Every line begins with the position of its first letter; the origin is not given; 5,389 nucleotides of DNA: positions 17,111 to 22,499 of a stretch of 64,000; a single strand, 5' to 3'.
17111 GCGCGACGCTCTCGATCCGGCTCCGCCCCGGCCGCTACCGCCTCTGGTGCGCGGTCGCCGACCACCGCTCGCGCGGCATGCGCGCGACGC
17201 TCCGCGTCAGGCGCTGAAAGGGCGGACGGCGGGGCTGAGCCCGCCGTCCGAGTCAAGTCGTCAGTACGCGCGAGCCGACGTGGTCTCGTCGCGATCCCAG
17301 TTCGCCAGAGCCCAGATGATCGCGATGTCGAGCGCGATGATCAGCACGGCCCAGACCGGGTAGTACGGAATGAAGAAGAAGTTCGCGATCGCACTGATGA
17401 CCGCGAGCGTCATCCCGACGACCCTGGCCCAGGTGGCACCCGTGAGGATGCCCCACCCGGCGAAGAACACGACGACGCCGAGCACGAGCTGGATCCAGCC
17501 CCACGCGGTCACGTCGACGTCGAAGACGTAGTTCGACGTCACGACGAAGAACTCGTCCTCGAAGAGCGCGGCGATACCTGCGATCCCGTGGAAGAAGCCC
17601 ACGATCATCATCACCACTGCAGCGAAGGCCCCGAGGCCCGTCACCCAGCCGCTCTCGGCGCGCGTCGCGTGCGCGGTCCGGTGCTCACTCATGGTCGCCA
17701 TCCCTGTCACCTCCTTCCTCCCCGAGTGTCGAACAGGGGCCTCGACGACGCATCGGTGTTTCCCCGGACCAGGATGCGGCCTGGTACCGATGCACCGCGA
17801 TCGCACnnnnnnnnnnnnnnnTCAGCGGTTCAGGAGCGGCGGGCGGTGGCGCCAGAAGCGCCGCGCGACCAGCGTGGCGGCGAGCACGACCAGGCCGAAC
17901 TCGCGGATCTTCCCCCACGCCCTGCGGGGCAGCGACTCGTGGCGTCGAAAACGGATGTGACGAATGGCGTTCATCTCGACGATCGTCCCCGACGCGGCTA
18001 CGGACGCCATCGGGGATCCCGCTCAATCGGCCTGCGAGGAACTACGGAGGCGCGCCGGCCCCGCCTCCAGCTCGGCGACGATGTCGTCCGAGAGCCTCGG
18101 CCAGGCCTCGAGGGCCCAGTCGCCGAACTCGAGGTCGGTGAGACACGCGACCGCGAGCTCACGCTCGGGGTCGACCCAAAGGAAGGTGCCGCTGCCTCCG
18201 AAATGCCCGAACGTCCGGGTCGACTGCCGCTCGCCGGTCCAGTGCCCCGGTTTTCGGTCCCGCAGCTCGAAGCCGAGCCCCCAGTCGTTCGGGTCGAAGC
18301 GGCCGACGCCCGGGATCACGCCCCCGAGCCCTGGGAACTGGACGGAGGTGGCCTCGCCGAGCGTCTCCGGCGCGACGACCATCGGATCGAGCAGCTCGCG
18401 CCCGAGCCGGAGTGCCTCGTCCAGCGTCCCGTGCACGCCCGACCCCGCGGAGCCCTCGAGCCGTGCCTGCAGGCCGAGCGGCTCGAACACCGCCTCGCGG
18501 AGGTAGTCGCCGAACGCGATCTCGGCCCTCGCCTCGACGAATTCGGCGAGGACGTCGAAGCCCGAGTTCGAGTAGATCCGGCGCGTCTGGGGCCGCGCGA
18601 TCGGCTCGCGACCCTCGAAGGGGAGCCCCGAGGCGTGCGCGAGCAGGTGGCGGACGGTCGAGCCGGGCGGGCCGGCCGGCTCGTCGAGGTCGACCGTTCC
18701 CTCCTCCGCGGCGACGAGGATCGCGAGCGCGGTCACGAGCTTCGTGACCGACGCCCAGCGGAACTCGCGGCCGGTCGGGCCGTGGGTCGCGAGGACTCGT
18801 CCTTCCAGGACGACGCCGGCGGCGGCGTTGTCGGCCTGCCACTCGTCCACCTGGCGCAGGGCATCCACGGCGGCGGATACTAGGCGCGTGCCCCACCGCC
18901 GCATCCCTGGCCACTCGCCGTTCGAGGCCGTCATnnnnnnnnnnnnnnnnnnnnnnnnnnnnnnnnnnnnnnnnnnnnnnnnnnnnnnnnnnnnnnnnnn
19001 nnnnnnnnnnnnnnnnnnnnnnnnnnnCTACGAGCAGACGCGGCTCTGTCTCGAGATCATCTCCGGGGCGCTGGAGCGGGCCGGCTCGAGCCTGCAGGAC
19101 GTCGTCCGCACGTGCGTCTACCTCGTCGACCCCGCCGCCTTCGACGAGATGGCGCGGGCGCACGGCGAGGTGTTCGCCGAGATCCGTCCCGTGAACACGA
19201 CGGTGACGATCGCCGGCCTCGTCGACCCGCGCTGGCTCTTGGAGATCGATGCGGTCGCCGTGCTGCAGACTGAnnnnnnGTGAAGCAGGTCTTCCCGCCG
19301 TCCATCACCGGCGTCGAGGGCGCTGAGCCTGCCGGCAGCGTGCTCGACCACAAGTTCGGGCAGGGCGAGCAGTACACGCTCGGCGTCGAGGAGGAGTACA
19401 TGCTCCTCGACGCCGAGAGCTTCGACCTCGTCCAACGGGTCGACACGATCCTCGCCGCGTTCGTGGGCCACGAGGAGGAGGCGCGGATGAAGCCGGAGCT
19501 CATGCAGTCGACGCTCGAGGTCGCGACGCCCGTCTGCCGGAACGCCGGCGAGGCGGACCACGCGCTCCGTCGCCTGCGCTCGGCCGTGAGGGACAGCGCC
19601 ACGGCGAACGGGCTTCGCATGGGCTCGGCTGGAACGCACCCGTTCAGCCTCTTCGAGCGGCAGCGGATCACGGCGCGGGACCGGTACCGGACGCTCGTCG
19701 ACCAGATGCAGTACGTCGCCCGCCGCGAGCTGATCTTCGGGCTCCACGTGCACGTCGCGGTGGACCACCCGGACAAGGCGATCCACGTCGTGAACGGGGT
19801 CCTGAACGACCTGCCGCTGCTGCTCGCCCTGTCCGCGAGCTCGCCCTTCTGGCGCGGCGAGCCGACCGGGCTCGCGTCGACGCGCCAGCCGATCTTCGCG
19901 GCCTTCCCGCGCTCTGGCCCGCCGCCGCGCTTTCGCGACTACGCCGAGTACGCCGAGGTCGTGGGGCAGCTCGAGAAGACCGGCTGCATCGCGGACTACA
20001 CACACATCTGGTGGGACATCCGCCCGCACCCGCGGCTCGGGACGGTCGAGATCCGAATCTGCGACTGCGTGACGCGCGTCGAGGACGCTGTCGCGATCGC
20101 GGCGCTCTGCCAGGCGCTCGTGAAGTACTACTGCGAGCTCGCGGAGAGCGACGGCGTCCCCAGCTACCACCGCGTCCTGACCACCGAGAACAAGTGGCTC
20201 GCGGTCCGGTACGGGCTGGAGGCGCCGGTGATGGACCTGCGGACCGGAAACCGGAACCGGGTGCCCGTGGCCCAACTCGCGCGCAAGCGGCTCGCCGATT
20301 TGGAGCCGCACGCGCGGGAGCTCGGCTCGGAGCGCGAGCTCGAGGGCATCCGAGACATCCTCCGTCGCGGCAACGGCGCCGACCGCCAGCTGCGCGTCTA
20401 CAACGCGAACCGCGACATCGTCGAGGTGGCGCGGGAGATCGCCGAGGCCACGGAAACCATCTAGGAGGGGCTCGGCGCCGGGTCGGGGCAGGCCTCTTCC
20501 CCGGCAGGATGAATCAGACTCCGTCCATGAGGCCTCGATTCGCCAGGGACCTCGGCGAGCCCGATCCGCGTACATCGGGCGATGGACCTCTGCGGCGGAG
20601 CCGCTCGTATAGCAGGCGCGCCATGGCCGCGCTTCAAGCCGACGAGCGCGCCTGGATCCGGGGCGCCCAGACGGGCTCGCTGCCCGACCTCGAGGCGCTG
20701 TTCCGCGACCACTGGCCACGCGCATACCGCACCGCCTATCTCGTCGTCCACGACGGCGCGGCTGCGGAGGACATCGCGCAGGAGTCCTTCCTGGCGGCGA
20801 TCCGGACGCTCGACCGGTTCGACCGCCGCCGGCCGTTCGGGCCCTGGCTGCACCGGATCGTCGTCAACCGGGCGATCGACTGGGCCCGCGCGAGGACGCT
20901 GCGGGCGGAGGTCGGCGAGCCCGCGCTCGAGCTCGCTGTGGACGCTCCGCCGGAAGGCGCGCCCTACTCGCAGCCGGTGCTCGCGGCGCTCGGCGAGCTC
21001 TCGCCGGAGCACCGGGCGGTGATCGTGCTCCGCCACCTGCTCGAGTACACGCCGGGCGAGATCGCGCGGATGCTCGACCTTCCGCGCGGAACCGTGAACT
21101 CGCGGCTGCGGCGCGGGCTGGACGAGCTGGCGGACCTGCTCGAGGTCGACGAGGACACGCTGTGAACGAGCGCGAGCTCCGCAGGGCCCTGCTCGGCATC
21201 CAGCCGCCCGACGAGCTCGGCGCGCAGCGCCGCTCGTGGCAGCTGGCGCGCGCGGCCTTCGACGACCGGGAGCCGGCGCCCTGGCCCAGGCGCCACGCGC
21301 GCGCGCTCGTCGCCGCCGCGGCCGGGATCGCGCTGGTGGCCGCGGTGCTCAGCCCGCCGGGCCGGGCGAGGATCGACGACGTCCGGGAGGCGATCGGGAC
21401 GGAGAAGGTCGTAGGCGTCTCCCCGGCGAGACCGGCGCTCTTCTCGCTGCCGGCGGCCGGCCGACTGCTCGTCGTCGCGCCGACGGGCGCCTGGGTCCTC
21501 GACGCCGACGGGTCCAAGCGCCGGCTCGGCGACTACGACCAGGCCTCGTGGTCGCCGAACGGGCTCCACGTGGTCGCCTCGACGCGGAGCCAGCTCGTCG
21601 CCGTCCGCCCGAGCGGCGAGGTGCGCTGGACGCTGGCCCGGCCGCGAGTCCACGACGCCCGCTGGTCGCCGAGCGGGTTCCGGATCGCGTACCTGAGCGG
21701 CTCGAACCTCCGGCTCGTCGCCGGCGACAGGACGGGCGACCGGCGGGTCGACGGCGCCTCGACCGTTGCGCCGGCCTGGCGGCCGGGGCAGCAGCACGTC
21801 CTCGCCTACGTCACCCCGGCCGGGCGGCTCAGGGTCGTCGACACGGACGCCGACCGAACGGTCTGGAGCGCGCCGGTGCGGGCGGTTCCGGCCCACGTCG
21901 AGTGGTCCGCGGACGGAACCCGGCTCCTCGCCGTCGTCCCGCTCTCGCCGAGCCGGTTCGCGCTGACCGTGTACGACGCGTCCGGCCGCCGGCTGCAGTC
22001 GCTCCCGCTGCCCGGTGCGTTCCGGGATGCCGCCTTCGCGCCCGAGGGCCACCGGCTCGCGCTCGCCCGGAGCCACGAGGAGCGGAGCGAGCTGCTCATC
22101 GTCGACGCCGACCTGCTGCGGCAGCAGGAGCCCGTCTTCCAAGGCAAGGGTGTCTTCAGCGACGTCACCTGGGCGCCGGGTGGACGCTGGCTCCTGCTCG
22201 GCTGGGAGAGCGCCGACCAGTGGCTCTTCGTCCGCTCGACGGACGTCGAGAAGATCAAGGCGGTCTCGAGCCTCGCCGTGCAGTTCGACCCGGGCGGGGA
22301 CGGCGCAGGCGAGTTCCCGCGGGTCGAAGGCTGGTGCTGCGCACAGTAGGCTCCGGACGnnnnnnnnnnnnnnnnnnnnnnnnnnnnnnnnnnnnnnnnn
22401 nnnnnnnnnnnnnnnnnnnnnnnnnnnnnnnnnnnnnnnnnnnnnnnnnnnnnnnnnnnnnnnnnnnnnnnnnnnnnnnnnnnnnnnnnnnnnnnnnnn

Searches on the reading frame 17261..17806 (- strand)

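Call 67: search_protein_families(library=pfam, proteins=[window:17261-17806:-], max_evalue=0.0001)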
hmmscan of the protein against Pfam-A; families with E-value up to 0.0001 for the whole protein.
window:17261-17806:- (181 aa): 1 family
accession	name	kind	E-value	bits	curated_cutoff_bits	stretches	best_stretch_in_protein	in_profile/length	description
PF23636.1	DUF7144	-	9.6e-44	148.6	27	1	60-171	3-114/115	Domain of unknown function (DUF7144)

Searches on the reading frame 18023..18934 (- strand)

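Call 67: search_protein_families(library=pfam, proteins=[window:18023-18934:-], max_evalue=0.0001)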
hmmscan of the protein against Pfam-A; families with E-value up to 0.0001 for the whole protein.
window:18023-18934:- (303 aa): 1 family
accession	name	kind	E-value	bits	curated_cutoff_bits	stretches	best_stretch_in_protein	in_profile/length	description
PF00144.29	Beta-lactamase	-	1.3e-32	113.7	27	1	35-271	15-313/329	Beta-lactamase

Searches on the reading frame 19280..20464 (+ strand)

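Call 67: search_protein_families(library=pfam, proteins=[window:19280-20464:+], max_evalue=0.0001)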
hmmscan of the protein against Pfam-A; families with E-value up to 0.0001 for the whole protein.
window:19280-20464:+ (394 aa): 1 family
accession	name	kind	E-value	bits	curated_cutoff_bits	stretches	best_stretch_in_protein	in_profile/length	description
PF04107.18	GCS2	-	1.6e-61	208.6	21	1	34-313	1-291/291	Glutamate-cysteine ligase family 2(GCS2)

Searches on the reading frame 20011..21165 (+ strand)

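Call 7: search_protein_families(library=pfam, proteins=[window:20011-21165:+], max_evalue=0.01)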
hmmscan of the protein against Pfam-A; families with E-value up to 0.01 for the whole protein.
window:20011-21165:+ (384 aa): 4 families
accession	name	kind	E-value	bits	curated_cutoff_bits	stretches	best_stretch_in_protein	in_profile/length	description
PF04542.20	Sigma70_r2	-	8.1e-16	58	24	1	230-296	1-69/71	Sigma-70 region 2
PF08281.18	Sigma70_r4_2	-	9.7e-13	48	25.7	1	322-372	3-53/54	Sigma-70, region 4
PF04545.22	Sigma70_r4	-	4.9e-12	45.6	24.1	1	326-373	1-48/50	Sigma-70, region 4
PF13412.12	HTH_24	-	0.0061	16.6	21.9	0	347-368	19-40/48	Winged helix-turn-helix DNA-binding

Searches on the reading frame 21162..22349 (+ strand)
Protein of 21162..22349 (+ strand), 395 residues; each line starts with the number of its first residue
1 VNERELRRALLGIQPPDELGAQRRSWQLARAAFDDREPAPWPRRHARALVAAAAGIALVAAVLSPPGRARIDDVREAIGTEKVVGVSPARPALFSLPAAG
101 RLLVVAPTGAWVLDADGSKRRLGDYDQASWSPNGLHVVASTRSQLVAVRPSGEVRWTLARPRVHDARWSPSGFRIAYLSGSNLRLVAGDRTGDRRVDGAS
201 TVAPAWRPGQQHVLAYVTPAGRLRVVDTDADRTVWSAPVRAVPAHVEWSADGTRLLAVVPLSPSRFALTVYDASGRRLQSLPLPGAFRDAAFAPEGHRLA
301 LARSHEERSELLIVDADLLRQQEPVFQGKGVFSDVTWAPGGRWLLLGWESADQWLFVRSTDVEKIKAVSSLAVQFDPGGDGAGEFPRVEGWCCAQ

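Call 7: search_protein_families(library=pfam, proteins=[window:21162-22349:+], max_evalue=0.01)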
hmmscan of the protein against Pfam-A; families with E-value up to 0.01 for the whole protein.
window:21162-22349:+ (395 aa): 3 families
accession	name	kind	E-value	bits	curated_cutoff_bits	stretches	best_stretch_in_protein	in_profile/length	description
PF25174.1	Beta-prop_THOC3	-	1.9e-05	24.3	305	0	162-304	4-149/272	THOC3 beta-propeller domain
PF25460.1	Beta-prop_Aladin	-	2.2e-05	24.2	171.1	0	125-175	156-209/340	Aladin seven-bladed propeller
PF24797.1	Beta-prop_WDR35_TULP_N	-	0.0042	16.7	80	0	211-302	224-321/332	WDR35/TULP4 N-terminal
